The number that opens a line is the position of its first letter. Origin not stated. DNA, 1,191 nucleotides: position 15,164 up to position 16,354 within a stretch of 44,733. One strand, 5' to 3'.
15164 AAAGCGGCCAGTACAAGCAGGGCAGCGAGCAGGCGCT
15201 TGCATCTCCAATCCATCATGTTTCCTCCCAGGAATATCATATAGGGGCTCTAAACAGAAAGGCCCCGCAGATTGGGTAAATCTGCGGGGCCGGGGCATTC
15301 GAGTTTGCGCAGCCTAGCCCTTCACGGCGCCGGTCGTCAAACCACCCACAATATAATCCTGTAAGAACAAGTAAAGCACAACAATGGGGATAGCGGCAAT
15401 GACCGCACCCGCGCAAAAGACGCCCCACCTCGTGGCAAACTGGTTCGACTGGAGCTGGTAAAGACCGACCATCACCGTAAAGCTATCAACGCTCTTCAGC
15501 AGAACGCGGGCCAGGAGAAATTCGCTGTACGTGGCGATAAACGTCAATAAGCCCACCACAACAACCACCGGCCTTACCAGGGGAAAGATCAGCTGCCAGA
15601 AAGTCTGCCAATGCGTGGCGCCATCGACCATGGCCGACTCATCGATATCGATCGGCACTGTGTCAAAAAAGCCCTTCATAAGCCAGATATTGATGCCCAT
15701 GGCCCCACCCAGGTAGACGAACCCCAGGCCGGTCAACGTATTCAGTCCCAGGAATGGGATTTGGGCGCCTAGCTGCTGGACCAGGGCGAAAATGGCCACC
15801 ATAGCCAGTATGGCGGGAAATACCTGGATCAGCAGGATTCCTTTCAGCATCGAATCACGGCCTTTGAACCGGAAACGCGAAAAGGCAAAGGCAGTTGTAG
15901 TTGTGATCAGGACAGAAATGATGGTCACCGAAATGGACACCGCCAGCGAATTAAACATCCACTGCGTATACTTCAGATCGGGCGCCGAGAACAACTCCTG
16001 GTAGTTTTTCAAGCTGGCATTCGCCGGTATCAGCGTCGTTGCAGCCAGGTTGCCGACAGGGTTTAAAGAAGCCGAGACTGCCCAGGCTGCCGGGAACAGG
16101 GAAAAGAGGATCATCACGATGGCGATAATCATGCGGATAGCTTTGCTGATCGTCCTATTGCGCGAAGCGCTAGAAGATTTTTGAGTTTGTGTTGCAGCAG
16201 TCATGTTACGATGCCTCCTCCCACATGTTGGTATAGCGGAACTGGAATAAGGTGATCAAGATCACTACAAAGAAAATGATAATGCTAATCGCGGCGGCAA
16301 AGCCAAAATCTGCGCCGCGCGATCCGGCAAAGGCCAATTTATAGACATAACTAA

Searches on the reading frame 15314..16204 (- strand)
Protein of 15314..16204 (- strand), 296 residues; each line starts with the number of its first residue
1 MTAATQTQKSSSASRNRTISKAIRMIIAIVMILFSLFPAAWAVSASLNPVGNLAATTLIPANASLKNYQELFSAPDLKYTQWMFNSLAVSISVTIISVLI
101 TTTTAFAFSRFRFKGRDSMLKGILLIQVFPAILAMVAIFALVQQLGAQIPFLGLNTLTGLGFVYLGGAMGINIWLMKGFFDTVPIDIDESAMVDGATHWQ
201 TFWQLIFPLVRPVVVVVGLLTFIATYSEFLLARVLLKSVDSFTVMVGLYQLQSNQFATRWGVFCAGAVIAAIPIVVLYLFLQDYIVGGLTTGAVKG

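Call 22: search_protein_families(library=pfam, proteins=[window:15314-16204:-], max_evalue=0.00001)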
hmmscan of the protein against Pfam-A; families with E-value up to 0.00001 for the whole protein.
window:15314-16204:- (296 aa): 1 family
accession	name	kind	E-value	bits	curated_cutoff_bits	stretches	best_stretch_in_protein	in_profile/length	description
PF00528.27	BPD_transp_1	-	2.6e-13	50.5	26.4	1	107-286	9-179/184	Binding-protein-dependent transport system inner membrane component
